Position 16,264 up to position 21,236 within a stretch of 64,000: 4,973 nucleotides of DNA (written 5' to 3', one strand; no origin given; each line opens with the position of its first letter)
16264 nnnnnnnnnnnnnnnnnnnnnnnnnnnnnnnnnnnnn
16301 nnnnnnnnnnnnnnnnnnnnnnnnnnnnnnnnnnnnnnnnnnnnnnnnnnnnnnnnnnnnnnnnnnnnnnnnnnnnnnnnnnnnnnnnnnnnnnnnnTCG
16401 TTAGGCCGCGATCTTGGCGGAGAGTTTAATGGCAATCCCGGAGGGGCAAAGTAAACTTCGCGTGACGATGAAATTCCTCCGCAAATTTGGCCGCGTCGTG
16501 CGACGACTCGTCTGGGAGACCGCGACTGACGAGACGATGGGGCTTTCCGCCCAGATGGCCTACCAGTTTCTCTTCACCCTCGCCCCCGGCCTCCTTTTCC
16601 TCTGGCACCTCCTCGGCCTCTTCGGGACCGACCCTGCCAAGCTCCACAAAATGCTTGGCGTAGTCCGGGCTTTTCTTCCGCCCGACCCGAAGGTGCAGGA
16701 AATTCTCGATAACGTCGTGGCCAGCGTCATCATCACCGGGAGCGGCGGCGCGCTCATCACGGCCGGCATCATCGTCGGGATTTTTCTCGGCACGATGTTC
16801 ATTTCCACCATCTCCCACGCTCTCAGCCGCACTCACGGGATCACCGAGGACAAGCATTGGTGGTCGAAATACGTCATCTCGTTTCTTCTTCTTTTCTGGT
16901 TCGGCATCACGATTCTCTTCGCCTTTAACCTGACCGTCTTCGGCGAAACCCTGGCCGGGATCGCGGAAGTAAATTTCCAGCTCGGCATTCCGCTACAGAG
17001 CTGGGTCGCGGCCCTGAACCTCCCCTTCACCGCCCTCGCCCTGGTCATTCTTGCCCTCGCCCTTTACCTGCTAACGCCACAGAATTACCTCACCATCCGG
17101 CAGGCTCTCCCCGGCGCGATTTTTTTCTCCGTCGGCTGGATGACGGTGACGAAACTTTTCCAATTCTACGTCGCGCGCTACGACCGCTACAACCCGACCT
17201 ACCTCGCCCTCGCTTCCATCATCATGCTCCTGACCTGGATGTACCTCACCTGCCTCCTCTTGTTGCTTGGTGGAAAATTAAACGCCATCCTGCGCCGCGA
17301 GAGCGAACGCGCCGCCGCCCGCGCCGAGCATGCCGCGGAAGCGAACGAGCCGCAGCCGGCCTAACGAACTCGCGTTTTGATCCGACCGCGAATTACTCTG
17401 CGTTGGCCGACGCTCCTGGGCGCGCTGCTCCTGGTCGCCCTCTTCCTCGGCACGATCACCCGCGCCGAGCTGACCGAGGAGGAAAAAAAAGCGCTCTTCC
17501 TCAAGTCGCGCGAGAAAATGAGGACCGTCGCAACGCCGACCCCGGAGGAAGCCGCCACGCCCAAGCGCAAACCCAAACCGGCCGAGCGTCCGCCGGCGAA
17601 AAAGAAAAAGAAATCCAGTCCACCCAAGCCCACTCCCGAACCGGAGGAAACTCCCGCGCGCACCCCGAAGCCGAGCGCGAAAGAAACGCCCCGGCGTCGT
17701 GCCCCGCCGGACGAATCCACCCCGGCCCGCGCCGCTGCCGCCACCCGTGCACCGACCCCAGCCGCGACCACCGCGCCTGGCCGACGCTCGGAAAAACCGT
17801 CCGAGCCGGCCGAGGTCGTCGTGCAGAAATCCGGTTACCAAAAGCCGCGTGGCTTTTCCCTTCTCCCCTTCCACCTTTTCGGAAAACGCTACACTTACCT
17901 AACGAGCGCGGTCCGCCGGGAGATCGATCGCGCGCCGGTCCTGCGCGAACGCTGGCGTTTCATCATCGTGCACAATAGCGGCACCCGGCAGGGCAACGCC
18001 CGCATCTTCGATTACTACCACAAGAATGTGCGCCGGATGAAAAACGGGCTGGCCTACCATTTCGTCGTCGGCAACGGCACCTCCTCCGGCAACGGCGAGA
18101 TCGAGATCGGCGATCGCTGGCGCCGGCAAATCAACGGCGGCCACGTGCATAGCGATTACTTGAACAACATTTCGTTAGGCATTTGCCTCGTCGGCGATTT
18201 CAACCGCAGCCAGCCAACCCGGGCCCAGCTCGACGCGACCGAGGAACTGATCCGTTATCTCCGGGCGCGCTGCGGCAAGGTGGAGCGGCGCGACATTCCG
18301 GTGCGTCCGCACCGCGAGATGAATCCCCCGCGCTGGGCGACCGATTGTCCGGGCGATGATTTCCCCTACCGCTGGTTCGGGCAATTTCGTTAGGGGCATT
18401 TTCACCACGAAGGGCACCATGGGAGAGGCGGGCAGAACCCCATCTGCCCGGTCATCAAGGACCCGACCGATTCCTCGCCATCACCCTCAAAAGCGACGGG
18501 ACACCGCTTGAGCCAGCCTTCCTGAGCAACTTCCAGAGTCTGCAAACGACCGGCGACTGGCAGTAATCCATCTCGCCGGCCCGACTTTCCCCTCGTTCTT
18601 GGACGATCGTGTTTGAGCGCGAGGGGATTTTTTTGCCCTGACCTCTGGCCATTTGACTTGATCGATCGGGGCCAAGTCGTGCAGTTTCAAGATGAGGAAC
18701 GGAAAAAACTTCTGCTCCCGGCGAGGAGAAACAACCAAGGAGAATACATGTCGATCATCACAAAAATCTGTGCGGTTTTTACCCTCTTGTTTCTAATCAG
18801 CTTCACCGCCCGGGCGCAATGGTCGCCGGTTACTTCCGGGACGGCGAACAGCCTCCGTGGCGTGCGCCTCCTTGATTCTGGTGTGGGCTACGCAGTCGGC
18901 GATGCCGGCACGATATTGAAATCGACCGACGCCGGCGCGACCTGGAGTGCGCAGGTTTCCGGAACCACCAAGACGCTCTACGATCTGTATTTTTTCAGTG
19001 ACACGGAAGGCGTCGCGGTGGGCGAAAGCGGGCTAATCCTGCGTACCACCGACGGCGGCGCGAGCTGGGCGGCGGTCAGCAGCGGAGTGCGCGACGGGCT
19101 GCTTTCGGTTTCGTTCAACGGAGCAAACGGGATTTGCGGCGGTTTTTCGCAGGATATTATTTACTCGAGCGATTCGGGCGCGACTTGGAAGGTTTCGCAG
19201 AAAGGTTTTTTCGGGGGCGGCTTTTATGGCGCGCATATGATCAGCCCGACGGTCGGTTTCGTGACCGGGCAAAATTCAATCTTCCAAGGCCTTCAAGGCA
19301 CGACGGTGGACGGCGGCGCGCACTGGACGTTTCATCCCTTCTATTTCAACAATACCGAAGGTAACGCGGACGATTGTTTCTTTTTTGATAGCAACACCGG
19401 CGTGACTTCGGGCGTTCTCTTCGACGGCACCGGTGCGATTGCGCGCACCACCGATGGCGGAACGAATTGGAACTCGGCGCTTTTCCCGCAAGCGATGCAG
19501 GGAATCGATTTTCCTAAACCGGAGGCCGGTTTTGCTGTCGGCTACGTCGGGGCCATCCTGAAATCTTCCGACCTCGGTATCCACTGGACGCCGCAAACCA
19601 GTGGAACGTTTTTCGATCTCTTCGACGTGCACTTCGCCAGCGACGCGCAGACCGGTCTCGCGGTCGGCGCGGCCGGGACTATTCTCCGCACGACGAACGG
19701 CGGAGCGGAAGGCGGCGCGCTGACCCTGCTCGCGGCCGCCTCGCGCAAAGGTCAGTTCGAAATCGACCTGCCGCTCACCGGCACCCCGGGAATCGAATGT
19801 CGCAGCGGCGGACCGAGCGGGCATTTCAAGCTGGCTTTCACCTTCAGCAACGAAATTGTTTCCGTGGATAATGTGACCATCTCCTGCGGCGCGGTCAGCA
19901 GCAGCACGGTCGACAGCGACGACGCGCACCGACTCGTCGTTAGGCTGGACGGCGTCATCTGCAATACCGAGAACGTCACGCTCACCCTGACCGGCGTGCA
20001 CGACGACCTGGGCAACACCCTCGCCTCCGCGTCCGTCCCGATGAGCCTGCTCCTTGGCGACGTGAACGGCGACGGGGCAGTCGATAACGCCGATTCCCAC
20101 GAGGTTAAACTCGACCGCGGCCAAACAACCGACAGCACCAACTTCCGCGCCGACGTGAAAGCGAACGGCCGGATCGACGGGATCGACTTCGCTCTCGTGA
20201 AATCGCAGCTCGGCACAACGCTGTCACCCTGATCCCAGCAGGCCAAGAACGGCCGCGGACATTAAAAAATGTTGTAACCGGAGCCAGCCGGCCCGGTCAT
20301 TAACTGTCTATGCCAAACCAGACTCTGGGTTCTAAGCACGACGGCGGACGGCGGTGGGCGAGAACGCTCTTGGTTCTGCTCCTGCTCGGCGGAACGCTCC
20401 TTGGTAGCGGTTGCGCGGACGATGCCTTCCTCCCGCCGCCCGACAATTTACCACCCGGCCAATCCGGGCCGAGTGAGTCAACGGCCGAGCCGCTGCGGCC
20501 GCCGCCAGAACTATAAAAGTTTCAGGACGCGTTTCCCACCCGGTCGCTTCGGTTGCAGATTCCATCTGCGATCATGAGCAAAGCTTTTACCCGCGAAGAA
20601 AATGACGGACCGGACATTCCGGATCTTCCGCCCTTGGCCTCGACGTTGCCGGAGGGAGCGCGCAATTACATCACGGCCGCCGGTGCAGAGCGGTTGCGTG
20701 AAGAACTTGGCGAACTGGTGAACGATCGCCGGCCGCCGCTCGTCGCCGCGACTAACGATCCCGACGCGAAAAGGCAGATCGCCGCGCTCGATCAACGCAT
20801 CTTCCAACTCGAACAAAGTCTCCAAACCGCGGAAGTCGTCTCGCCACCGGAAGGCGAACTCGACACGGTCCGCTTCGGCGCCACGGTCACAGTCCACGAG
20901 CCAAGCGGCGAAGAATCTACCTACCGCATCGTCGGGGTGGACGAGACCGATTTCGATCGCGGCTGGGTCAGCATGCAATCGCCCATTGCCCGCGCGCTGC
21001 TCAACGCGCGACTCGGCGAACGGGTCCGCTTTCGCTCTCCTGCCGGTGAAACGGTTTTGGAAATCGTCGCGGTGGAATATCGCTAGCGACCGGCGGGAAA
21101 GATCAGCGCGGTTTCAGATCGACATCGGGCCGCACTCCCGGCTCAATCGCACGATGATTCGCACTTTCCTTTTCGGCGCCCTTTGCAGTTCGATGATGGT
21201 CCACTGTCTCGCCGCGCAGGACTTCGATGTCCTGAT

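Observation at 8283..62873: Hyper-abundant, strand-neutral 8/9-mer (G)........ at about 1 copy per kb: a DNA-uptake-sequence-like genomic signal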

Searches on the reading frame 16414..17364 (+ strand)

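Call 12: search_protein_families(library=pfam, proteins=[window:16414-17364:+])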
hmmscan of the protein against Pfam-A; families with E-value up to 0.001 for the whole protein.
window:16414-17364:+ (316 aa): 1 family
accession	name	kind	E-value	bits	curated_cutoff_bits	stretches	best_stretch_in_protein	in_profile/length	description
PF03631.20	Virul_fac_BrkB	-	1.6e-44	153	33.7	1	39-295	3-257/259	Virulence factor BrkB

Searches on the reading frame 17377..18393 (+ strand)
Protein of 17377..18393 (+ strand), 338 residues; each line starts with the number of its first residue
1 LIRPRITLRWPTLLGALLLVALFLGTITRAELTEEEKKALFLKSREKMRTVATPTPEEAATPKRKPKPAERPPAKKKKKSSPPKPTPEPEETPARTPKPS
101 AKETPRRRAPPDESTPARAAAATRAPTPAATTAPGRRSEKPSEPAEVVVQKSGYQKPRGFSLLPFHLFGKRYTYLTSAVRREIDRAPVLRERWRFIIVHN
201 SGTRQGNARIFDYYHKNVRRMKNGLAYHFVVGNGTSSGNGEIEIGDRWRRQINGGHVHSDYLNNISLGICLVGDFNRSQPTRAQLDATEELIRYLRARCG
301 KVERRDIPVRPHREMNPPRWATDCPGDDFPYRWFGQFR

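Call 12: search_protein_families(library=pfam, proteins=[window:17377-18393:+])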
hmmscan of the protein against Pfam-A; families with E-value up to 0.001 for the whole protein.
window:17377-18393:+ (338 aa): 1 family
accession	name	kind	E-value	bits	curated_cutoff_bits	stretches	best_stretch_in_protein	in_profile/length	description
PF01510.30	Amidase_2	-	1.2e-15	58.5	26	1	191-327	3-131/131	N-acetylmuramoyl-L-alanine amidase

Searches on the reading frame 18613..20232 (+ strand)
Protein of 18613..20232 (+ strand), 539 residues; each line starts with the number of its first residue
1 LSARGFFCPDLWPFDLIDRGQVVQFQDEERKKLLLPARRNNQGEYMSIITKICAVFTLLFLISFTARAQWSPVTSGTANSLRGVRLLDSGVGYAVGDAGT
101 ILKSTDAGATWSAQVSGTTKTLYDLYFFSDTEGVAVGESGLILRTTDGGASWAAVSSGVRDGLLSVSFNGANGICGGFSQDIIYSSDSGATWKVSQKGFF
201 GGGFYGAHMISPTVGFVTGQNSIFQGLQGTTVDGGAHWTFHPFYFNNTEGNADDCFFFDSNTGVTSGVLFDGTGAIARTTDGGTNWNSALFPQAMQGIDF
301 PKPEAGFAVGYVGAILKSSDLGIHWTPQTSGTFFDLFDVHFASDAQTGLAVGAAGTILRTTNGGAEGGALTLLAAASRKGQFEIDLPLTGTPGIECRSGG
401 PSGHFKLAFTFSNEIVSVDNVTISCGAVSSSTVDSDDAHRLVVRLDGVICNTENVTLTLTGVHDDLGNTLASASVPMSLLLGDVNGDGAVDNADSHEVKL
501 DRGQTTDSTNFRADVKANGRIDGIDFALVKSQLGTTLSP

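Call 12: search_protein_families(library=pfam, proteins=[window:18613-20232:+])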
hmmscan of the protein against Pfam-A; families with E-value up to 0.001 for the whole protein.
window:18613-20232:+ (539 aa): 4 families
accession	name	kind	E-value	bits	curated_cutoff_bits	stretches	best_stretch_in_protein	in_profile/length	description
PF14870.12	PSII_BNR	-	2.4e-21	76.7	27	1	118-193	16-95/303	Photosynthesis system II assembly factor YCF48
PF00404.24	Dockerin_1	-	7.7e-09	36.1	22.9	1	481-533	1-56/57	Dockerin type I domain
PF02012.26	BNR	-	4.8e-06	26.2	27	0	104-112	3-11/12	BNR/Asp-box repeat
PF15902.12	Sortilin-Vps10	-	0.00092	18.5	33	0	100-159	2-64/446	Sortilin, neurotensin receptor 3,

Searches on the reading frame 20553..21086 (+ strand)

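Call 12: search_protein_families(library=pfam, proteins=[window:20553-21086:+])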
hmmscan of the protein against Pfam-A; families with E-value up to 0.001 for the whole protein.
window:20553-21086:+ (177 aa): 2 families
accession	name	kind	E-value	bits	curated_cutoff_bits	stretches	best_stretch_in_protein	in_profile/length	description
PF01272.25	GreA_GreB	-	2.3e-23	82.4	26.9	1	104-176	4-77/77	Transcription elongation factor, GreA/GreB, C-term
PF03449.20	GreA_GreB_N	-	1.3e-06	29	24.5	0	38-65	1-28/71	Transcription elongation factor, N-terminal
